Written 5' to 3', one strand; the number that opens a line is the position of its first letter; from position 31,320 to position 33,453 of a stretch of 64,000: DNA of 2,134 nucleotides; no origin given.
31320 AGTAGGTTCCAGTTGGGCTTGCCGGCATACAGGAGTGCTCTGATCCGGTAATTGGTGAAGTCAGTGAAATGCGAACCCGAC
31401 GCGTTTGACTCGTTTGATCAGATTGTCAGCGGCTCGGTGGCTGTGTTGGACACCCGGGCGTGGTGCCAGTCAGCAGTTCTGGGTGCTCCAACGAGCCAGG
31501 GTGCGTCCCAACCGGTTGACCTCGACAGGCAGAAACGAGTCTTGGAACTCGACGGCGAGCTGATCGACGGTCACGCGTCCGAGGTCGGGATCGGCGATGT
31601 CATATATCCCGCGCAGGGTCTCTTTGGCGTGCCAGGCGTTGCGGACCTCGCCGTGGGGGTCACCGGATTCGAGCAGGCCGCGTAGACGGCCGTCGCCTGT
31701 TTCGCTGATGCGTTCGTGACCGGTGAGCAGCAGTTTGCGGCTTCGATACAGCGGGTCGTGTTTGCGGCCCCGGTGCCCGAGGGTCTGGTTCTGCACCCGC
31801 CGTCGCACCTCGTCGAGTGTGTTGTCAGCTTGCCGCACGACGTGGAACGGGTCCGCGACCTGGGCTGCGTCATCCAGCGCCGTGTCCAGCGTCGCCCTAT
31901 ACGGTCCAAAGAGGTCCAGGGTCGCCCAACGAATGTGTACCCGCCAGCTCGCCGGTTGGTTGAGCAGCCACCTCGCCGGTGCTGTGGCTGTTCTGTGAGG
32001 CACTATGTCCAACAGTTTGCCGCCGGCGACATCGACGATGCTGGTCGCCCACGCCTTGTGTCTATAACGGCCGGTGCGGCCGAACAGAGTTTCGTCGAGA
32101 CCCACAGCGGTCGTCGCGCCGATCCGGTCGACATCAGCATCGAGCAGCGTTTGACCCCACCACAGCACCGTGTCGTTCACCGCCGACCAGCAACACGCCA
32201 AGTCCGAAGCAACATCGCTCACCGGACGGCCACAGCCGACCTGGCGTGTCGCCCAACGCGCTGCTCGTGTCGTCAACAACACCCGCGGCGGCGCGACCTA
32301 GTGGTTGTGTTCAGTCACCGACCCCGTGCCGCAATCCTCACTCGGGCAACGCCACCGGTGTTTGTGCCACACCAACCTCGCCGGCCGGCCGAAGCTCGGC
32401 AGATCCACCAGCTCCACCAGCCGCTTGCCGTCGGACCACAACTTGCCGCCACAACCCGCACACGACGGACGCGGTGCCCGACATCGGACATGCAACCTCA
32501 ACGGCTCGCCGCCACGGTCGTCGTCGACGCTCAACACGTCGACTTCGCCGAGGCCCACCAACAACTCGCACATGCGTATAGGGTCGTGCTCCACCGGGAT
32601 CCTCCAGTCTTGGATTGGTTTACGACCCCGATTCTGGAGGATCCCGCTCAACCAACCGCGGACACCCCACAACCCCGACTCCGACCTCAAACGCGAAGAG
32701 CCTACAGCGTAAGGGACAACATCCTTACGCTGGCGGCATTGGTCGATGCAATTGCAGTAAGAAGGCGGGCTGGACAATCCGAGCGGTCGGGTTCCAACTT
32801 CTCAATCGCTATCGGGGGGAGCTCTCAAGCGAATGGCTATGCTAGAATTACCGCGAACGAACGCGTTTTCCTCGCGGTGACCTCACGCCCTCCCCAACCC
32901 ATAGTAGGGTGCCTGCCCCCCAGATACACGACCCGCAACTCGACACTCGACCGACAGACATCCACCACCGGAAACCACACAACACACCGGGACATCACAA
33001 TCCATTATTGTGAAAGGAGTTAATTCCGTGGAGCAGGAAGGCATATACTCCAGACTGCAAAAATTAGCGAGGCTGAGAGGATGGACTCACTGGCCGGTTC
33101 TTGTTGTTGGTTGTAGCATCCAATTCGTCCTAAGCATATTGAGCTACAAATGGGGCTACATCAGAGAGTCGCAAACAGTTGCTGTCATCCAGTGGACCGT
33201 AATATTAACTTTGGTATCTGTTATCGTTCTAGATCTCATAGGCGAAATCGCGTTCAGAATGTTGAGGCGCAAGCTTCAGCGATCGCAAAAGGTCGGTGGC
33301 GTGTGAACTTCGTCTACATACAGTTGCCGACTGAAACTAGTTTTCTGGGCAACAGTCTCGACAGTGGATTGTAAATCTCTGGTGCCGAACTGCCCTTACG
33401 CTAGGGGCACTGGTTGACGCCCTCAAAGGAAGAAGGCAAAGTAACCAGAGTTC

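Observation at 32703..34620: Tandem array of bicistronic cassettes: conserved Cys-terminated coding segment plus divergent small 2-TM protein (orphan toxin/immunity-like architecture)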

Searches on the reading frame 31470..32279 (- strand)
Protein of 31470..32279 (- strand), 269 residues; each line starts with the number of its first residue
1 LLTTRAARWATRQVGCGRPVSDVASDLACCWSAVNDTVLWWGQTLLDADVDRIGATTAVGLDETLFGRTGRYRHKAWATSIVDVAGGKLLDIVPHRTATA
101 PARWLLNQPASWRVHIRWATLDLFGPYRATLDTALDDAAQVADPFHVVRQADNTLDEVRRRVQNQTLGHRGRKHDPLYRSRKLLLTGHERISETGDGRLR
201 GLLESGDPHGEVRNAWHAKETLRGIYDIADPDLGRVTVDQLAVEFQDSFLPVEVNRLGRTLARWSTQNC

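Call 63: search_protein_families(library=pfam, proteins=[window:31470-32279:-], max_evalue=0.001)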
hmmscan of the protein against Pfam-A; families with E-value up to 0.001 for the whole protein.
window:31470-32279:- (269 aa): 1 family
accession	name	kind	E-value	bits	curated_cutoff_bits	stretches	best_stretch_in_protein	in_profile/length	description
PF01610.23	DDE_Tnp_ISL3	-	2.1e-31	110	23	1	59-266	1-198/240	Transposase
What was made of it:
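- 31218..32702 (-): ISL3-family element with a broken transposase and a duplicated left end at 31218 and 31285. It truncates X1. Pfam DDE_Tnp_ISL3 and Zn_ribbon_ISL3 (call 63).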

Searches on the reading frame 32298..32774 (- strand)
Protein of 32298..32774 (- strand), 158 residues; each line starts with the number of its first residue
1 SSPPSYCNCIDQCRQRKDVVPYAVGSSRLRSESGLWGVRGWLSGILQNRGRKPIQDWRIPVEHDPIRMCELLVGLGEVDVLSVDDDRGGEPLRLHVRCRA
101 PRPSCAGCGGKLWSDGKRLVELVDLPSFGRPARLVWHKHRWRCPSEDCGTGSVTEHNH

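Call 63: search_protein_families(library=pfam, proteins=[window:32298-32774:-], max_evalue=0.001)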
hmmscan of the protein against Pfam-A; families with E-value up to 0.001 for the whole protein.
window:32298-32774:- (158 aa): 1 family
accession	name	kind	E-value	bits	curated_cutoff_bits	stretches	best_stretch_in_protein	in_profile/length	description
PF14690.11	Zn_ribbon_ISL3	-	5.5e-05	23.9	25.5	1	102-145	2-46/47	zinc-finger of transposase IS204/IS1001/IS1096/IS1165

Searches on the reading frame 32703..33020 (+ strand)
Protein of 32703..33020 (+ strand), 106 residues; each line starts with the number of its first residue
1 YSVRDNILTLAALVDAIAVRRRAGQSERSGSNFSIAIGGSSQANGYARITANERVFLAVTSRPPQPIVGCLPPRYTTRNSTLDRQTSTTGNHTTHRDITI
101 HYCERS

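Call 10: search_protein_families(library=pfam, proteins=[window:32703-33020:+], max_evalue=0.1)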
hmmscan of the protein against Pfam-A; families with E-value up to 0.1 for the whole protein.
window:32703-33020:+ (106 aa): 0 families

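Call 11: find_homologous_proteins(query=window:32703-33020:+, max_evalue=0.01)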
Query window:32703-33020:+ (106 aa): 1 proteins with E <= 0.01 among 7 candidates.
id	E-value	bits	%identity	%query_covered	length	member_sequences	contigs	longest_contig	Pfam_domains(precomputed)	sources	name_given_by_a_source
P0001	1.2e-26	111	69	67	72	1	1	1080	-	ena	-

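Call 13: find_encoding_contigs(protein=P0001, flank=10000)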
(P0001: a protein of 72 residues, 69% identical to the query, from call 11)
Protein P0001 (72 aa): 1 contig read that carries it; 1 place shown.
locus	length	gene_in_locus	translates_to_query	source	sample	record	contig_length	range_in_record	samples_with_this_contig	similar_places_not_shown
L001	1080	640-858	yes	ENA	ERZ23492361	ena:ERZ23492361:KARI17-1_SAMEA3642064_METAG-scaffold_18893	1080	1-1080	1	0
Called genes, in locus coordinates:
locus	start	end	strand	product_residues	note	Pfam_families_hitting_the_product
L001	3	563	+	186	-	?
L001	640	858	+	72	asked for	-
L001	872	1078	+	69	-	?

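Call 21: find_related_loci(query=A2, collection=genome_contigs, flank=10000)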
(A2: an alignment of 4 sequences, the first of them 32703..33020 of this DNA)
Query A2 (106 aa) in genome_contigs; peptide patterns used: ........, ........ (x = any residue, [..] = any of these).
14 stretches matched a pattern; 2 encode a relative of the query (tblastn E <= 1e-3); 2 distinct loci.
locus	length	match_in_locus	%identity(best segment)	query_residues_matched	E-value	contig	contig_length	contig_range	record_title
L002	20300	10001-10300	60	6-105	1e-37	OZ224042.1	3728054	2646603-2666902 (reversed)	MAG: Acidimicrobiales bacterium isolate 5fd421f4-4967-4565-8d05-0d282dd64fa1 genome assembly, chromosome: 1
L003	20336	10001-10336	44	1-103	2e-26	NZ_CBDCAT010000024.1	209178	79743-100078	MAG: Candidatus Poriferisocius sp. isolate 6a58050e-6236-4a06-828a-e3003a3fcb77 contig_24, whole genome shotgun sequence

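Call 28: search_protein_representatives(alignment_id=A2)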
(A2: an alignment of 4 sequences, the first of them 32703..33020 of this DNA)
Query: 4 sequences, 73 profile positions. Proteins with E-value up to 0.001 (for the whole library): 11; up to 1e-10: 2; up to 1e-30: 1. The best 11 are listed.
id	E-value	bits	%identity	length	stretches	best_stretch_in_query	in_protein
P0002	7.8e-32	125.0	-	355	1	2-72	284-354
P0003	1.4e-17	79.4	-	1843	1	5-72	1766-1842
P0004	1.2e-09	53.9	-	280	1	33-72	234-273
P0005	4.0e-09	52.2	-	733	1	3-72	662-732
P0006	5.0e-09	51.9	-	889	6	7-36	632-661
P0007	7.3e-07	45.0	-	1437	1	32-72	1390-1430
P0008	2.2e-05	40.2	-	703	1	3-71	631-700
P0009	2.2e-05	40.2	-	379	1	18-71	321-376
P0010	4.4e-05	39.3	-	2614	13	41-68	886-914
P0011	2.3e-04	37.0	-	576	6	13-43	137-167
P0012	6.7e-04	35.5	-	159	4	26-49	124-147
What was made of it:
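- Tried and rejected: The family only became visible through the exhaustive profile search (call 28) and the genome-contig scan (call 21).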

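Call 34: search_protein_families(library=pfam, proteins=[P0002, P0005, P0008, P0009, P0004], max_evalue=0.01)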
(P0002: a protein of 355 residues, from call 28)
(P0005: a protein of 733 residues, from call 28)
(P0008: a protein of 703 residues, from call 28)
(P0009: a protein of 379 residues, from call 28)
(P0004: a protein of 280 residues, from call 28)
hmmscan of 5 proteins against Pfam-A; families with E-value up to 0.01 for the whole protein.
P0002 (355 aa): 0 families

P0005 (733 aa): 0 families

P0008 (703 aa): 0 families

P0009 (379 aa): 0 families

P0004 (280 aa): 0 families
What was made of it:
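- On Rhs/WapA: No RHS_repeat hits (calls 10, 34).
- Closest known: WapA/WapI and Rhs-type wall-associated toxins of Gram-positive bacteria. Different: There are no RHS/YD repeats and no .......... motif (Pfam finds none, call 34).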

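Call 35: find_encoding_contigs(protein=P0004, flank=8000)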
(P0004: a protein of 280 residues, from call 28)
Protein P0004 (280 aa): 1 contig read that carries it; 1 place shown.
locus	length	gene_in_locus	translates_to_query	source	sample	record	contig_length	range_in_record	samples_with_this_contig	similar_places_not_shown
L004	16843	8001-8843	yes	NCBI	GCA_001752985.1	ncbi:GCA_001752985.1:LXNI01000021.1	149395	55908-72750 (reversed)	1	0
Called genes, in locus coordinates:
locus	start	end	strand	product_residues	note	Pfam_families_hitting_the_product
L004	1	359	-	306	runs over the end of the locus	PF10926:DUF2800 (weak), PF12705:PDDEXK_1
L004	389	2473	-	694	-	PF02518:HATPase_c, PF00204:DNA_gyraseB, PF01751:Toprim, PF00986:DNA_gyraseB_C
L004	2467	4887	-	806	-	PF00521:DNA_topoisoIV, PF03989:DNA_gyraseA_C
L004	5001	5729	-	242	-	PF00535:Glycos_transf_2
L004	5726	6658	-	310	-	PF00106:adh_short, PF13561:adh_short_C2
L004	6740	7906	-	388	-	PF13384:HTH_23 (faint), PF13936:HTH_38, PF00665:rve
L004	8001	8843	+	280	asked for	-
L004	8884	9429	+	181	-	-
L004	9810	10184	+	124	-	-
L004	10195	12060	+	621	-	-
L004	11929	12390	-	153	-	-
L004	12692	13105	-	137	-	PF01850:PIN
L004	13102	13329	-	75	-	PF09386:ParD (weak), PF22513:FitA-like_RHH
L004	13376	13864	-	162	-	PF13577:SnoaL_4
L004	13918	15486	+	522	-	PF00501:AMP-binding, PF13193:AMP-binding_C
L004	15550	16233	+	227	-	PF01987:AIM24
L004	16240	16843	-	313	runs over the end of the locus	PF00762:Ferrochelatase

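Call 52: predict_structure(alignment_id=A7)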
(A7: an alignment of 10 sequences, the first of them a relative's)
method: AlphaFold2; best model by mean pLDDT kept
length: 280 residues; sequences in the alignment: 10
mean_pLDDT: 58.0   pTM: 0.55
mean pLDDT of the five models: 58.0, 54.4, 48.4, 47.9, 44.5
residues with pLDDT >= 90: 0; 70-90: 66; 50-70: 129; < 50: 85
segments of 3 or more residues with pLDDT < 50: 1-21, 31-52, 85-102, 184-188, 190-200
pLDDT, mean of each block of 10 residues (from residue 1): 34 38 53 42 31 52 62 61 47 41 59 68 74 74 69 64 61 59 49 42 61 68 52 59 77 77 78 72
secondary structure, 60 per line:
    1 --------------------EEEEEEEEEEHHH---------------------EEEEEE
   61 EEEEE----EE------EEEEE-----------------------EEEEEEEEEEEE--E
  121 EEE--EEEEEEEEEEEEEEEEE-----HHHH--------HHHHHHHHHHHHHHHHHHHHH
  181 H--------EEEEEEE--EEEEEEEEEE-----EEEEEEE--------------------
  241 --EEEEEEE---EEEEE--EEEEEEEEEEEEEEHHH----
elements in order: E21-30 E55-65 E78-82 E106-117 E120-123 E126-142 H148-151 H160-181 E190-196 E199-208 E214-220 E243-249 E253-257 E260-273

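Call 55: fold_search(model_id=the predicted structure, library=pdb)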
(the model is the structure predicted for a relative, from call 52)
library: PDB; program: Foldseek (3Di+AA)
matches with E <= 10: 390; with E <= 0.001: 0
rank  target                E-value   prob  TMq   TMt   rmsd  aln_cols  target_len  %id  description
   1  8g7w_A                3.0e-03  0.15  0.10  0.04  23.2       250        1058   14  Type I modPKS reducing region (released 2023-06-07)
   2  8g7w_B                2.9e-02  0.09  0.11  0.05  23.1       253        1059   13  Type I modPKS reducing region (released 2023-06-07)
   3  9x2b_B                2.0e-01  0.06  0.13  0.02  23.5       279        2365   10  Cryo-EM structure of PsoA in apo state (PsoA-PKS-II) (released 2026-04-08)
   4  3bw6                  2.6e-01  0.25  0.15  0.25  18.5       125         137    8  Crystal structure of the longin domain of yeast Ykt6 (released 2008-04-01)
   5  8zjx_D                4.3e-01  0.11  0.16  0.20  18.9       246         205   10  Cryo-EM structure of the full length pAg-bound BTN2A1-BTN3A1-BTN3A2 in complex with Vgamma9-Vdelta2 TCR (MOP genotype) (released 2025-11-26)
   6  8sja_D                4.6e-01  0.11  0.11  0.14  16.8       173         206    8  Ara H 6 13D9 16A8 (released 2024-12-25)
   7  9x2a_A                4.6e-01  0.02  0.10  0.02  24.5       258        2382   10  Cryo-EM structure of PsoA in cofactor bound state (PsoA-PKS-II) (released 2026-04-08)
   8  7b6d_E                6.0e-01  0.21  0.15  0.26   9.1        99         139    7  Drosophila melanogaster TRAPPCore (C1, C2, C2L, C3a/b, C4, C5, C6 subunits) (released 2021-06-09)
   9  3kye_A                6.7e-01  0.21  0.12  0.21   6.1        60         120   12  Crystal Structure of Roadblock/LC7 Domain from Streptomyces avermitilis (released 2009-12-22)
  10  7f8m_B                7.1e-01  0.25  0.13  0.26   6.5        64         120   16  Roadblock from Thorarchaeota SMTZ1-45 (released 2022-07-13)
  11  8z0g                  7.1e-01  0.03  0.10  0.05  21.5       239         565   11  Crystal structure of NeIle complexed with isoleucine (released 2024-12-25)
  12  3kye_B                8.3e-01  0.25  0.12  0.22   6.2        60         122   10  Crystal Structure of Roadblock/LC7 Domain from Streptomyces avermitilis (released 2009-12-22)
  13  9x29_B                8.3e-01  0.02  0.11  0.04  23.8       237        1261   13  Cryo-EM structure of PsoA in cofactor bound state (PsoA-PKS-I) (released 2026-04-08)
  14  1yem_B                8.8e-01  0.04  0.09  0.14  21.0       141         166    8  Conserved hypothetical protein Pfu-838710-001 from Pyrococcus furiosus (released 2005-01-11)
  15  7ox5_K                9.3e-01  0.69  0.18  0.25   7.2        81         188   17  hIL-9:hIL-9Ra complex (released 2022-12-28)
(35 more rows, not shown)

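Call 56: find_encoding_contigs(protein=P0005, flank=6000)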
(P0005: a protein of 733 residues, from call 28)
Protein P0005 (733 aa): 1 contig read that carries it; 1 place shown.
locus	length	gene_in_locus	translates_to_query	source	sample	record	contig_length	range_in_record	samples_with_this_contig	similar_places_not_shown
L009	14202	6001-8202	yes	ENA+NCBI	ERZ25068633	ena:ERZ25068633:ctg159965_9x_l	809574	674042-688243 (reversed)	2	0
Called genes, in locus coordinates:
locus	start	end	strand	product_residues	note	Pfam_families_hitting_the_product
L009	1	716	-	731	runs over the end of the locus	PF28527:DUF8425, PF07728:AAA_5, PF28529:McrB_lid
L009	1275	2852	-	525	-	PF01839:FG-GAP (faint), PF14783:BBS2_Mid (faint), PF13517:FG-GAP_3, PF00395:SLH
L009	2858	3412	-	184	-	PF15907:Itfg2 (faint), PF01839:FG-GAP (faint), PF13517:FG-GAP_3 (weak)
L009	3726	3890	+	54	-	PF00121:TIM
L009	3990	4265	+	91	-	-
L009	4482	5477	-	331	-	PF00589:Phage_integrase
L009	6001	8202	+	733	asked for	-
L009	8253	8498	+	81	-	-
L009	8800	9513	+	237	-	-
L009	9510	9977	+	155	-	-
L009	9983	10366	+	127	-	-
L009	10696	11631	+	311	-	-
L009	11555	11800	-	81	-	-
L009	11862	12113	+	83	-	-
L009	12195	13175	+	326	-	-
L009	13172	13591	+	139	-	-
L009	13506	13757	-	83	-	-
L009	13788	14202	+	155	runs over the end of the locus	-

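Call 57: find_encoding_contigs(protein=P0008, flank=6000)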
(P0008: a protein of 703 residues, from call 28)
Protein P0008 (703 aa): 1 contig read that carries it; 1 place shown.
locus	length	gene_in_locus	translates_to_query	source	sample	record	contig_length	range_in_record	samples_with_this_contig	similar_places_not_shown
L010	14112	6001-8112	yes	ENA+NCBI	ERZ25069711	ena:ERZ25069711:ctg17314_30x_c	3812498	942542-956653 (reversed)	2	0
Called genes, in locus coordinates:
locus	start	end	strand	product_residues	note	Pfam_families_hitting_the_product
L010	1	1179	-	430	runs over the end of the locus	PF14690:Zn_ribbon_ISL3 (weak), PF13542:HTH_Tnp_ISL3 (weak), PF01610:DDE_Tnp_ISL3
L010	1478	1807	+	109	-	-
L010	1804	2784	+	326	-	PF13384:HTH_23 (faint), PF00665:rve (weak)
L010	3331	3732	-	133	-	PF13683:rve_3, PF13333:rve_2 (weak)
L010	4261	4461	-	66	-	-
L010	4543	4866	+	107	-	-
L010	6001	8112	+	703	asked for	-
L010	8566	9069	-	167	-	-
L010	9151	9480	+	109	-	-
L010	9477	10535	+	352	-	PF13384:HTH_23 (faint), PF00665:rve (weak), PF13683:rve_3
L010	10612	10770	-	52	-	PF13358:DDE_3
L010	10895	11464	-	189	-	PF13384:HTH_23, PF13518:HTH_28, PF13551:HTH_29, PF13565:HTH_32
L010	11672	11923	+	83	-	-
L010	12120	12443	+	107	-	-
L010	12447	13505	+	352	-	PF00665:rve (weak), PF13683:rve_3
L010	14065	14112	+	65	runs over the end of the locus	-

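Call 58: find_encoding_contigs(protein=P0009, flank=6000)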
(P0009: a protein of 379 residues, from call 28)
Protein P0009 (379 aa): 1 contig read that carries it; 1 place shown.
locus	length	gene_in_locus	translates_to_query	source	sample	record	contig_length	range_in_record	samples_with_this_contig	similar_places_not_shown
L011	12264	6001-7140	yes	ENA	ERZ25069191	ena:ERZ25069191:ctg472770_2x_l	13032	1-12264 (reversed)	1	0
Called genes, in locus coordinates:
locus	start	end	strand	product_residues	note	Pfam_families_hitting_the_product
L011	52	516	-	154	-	PF00589:Phage_integrase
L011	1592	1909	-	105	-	-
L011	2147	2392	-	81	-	-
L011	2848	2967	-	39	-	-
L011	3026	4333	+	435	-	-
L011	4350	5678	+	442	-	-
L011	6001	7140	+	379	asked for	-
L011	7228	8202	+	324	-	PF13384:HTH_23 (faint), PF13936:HTH_38, PF00665:rve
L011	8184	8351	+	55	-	-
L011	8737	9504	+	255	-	-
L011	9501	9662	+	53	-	-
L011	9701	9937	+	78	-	-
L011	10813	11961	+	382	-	-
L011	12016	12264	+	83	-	?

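Call 67: search_protein_families(library=ncbifam, proteins=[L002:7910-10303:+, L004:8884-9426:+, L009:8253-8495:+, L009:12159-13172:+], max_evalue=0.01)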
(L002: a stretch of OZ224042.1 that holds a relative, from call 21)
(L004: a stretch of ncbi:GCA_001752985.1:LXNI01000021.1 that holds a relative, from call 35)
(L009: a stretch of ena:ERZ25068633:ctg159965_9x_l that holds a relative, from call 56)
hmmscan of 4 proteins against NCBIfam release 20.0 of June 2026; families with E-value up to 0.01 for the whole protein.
L002:7910-10303:+ (798 aa): 0 families

L004:8884-9426:+ (181 aa): 0 families

L009:8253-8495:+ (81 aa): 0 families

L009:12159-13172:+ (338 aa): 0 families
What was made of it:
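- On CdiA/CdiB two-partner-secretion CDI: Pfam on the full-length homologs P0005 and P0008 and NCBIfam on the L002 protein gave 0 families (calls 34, 67).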

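Call 88: search_protein_families(library=pfam, proteins=[L009:8800-9510:+, L009:12159-13172:+, L011:8737-9501:+, L011:4158-5675:+, L009:10630-11628:+, L011:10660-11958:+, L009:9983-10363:+, L004:8884-9426:+, L010:8186-8476:+, L011:5684-5929:+], max_evalue=0.05)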
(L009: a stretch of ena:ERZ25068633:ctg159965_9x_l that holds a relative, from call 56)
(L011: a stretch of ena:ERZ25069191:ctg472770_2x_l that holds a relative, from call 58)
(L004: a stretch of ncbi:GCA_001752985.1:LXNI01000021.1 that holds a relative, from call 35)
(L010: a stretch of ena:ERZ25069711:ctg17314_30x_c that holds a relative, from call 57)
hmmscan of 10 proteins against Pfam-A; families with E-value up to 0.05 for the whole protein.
L009:8800-9510:+ (237 aa): 0 families

L009:12159-13172:+ (338 aa): 0 families

L011:8737-9501:+ (255 aa): 0 families

L011:4158-5675:+ (506 aa): 1 family
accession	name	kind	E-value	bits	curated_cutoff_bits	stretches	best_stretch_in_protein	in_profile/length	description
PF00041.27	fn3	-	9.4e-05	23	25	0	131-221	3-78/84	Fibronectin type III domain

L009:10630-11628:+ (333 aa): 2 families
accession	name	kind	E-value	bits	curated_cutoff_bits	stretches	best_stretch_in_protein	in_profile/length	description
PF00041.27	fn3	-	3.1e-07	31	25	1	5-84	3-75/84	Fibronectin type III domain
PF13750.12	Big_3_3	-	0.029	14.5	27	0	58-103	111-155/157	Bacterial Ig-like domain (group 3)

L011:10660-11958:+ (433 aa): 0 families

L009:9983-10363:+ (127 aa): 0 families

L004:8884-9426:+ (181 aa): 0 families

L010:8186-8476:+ (97 aa): 1 family
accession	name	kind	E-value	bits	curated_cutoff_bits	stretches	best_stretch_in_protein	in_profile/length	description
PF00344.25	SecY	-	0.049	13.4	32.2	0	20-91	32-91/306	SecY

L011:5684-5929:+ (82 aa): 2 families
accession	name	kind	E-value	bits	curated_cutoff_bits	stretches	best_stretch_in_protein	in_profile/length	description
PF10003.15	DUF2244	-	0.02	15.1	27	1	11-68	2-59/138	Integral membrane protein (DUF2244)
PF05313.17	Pox_P21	-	0.044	13.8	27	0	18-62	65-110/189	Poxvirus P21 membrane protein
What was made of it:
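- On T7SS LXG toxins with TsaI-type immunity: No such Pfam hits on the scaffolds or the partners (calls 10, 34, 88).
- Closest known: TspA/TsaI and EsxX of the Staphylococcus aureus T7SS. Different: There is no LXG domain and no DUF443 (calls 10, 34, 88).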

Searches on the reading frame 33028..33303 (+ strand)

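Call 10: search_protein_families(library=pfam, proteins=[window:33028-33303:+], max_evalue=0.1)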
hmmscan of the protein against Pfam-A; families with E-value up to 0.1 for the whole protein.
window:33028-33303:+ (92 aa): 1 family
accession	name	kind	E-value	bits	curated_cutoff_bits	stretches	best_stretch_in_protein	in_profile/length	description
PF00916.26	Sulfate_transp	-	0.036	13.3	23.2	1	3-69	143-208/380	Sulfate permease family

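Call 67: search_protein_families(library=ncbifam, proteins=[window:33028-33303:+], max_evalue=0.01)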
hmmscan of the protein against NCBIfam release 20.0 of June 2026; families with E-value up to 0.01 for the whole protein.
window:33028-33303:+ (92 aa): 0 families
